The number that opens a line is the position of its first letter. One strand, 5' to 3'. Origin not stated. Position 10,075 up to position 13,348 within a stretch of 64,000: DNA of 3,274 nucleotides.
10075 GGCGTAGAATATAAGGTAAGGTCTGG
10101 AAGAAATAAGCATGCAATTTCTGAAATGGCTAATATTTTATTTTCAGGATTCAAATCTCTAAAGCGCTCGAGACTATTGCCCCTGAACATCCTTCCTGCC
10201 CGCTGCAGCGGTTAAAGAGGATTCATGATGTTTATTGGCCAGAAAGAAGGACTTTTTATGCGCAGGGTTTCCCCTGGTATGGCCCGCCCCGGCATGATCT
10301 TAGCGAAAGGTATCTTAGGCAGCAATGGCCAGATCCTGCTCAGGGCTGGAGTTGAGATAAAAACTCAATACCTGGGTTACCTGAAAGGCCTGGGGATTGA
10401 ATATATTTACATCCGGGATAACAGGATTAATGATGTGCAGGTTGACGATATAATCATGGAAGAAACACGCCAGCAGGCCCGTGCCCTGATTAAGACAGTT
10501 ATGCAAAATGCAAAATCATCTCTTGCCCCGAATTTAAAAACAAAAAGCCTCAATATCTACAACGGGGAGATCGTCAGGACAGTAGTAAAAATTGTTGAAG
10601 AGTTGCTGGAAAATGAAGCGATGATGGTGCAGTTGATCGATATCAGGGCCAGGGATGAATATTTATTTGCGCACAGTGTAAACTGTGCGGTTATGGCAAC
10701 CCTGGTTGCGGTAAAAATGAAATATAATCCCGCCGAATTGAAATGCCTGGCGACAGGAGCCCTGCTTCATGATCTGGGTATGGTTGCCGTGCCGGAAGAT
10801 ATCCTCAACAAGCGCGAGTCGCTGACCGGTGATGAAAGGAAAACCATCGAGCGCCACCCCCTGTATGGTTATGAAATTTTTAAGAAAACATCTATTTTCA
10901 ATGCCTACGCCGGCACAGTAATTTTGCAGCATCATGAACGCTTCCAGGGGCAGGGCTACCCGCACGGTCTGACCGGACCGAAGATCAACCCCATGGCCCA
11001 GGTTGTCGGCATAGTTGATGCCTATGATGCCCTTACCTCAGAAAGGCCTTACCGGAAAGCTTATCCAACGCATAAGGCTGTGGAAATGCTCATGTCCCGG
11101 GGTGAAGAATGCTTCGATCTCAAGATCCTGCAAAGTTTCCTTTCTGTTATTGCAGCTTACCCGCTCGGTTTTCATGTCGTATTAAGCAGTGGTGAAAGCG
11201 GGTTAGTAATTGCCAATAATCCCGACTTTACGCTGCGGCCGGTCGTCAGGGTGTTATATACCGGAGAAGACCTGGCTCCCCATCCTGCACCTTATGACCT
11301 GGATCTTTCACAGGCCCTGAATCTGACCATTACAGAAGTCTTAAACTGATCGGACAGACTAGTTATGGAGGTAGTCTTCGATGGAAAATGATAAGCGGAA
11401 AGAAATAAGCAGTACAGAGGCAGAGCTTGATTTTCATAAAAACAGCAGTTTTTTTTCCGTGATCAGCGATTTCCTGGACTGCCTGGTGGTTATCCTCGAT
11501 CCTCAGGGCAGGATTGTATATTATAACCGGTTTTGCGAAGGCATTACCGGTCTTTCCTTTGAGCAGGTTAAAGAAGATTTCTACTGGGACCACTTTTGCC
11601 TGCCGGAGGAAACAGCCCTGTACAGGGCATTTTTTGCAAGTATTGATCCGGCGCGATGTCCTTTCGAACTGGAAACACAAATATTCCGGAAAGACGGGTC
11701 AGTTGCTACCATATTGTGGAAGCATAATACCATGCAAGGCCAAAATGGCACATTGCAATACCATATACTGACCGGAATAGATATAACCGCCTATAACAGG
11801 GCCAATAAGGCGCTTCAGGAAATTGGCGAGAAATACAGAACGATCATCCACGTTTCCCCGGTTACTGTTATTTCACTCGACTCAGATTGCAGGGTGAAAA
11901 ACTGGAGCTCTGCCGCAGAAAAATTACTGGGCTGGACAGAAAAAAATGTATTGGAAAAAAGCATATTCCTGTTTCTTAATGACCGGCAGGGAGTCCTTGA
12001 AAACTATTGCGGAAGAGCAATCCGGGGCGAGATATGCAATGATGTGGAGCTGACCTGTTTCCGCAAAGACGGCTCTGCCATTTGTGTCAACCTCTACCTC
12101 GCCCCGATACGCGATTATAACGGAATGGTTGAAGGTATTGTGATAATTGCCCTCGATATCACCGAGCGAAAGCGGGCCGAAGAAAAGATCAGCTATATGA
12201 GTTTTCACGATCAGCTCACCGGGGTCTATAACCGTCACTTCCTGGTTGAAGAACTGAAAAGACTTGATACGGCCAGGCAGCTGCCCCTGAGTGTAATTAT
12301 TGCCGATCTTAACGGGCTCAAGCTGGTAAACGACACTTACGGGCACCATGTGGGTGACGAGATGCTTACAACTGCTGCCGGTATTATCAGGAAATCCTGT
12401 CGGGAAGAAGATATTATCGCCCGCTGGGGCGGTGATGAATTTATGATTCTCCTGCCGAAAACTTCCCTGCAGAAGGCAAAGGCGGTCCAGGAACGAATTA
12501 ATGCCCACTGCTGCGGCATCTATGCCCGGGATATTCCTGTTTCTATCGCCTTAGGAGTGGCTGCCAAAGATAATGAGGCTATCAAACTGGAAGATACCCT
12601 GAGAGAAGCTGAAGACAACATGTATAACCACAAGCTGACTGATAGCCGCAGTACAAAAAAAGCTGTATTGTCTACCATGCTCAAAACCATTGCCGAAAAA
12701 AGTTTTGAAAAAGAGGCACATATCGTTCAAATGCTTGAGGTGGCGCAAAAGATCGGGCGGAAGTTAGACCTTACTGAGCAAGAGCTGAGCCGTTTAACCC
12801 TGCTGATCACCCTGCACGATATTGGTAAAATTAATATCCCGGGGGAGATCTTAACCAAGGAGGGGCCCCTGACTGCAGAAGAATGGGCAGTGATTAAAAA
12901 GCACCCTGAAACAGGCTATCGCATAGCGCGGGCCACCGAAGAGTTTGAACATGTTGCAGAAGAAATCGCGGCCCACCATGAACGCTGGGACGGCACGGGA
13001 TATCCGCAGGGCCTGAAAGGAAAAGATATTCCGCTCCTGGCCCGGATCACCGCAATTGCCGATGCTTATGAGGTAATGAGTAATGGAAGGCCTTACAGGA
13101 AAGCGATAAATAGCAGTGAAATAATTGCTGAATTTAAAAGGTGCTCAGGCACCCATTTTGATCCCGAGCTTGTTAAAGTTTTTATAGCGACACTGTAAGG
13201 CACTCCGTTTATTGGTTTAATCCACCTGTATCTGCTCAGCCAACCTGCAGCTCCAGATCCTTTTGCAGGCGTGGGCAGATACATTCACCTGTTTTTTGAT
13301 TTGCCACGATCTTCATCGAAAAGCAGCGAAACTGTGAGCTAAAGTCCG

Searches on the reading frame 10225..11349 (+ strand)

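Call 39: search_protein_families(library=pfam, proteins=[window:10225-11349:+], max_evalue=0.00001)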
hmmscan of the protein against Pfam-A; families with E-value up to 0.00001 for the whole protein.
window:10225-11349:+ (374 aa): 2 families
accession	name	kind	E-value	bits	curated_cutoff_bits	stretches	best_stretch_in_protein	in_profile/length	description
PF13487.12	HD_5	-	2.4e-29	102.7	27.2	1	141-299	8-168/170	HD domain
PF01966.28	HD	-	5.3e-15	56.2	22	1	148-269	2-115/116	HD domain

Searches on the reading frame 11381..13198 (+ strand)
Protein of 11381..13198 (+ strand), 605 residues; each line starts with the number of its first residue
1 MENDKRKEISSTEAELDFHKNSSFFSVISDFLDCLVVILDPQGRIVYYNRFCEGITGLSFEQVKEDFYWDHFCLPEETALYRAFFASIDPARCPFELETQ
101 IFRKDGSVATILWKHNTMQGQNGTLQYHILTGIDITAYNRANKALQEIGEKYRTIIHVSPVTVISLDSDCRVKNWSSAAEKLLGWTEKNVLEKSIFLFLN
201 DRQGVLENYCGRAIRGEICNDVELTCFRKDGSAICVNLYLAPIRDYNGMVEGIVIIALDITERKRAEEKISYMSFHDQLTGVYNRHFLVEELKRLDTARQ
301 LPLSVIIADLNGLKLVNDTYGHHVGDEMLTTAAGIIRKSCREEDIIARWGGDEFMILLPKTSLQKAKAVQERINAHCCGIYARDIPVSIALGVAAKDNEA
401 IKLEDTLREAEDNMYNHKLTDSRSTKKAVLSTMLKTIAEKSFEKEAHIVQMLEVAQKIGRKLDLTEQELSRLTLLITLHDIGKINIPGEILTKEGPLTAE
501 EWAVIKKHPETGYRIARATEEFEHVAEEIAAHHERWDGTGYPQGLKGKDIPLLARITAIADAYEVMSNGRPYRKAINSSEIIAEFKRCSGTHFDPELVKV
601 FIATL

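Call 39: search_protein_families(library=pfam, proteins=[window:11381-13198:+], max_evalue=0.00001)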
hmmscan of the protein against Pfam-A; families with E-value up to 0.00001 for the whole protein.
window:11381-13198:+ (605 aa): 8 families
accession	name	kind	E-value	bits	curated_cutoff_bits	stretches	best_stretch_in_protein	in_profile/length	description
PF13487.12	HD_5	-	1.9e-37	129.1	27.2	1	440-597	10-170/170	HD domain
PF00990.26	GGDEF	-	1.1e-35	123.2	23.8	1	275-420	2-157/161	Diguanylate cyclase, GGDEF domain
PF13426.13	PAS_9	-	5.1e-20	72.1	27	2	163-262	4-103/103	PAS domain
PF01966.28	HD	-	7e-20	71.9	22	1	446-566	3-116/116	HD domain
PF00989.32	PAS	-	1.3e-17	64.2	22.6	1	150-260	1-113/113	PAS fold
PF08448.16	PAS_4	-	6.8e-16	58.9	23.1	1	158-265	3-110/110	PAS fold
PF08447.18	PAS_3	-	8.7e-12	45.6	25.6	0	46-126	2-83/89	PAS fold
PF13188.13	PAS_8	-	5e-10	39.4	21.8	0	150-195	1-43/65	PAS domain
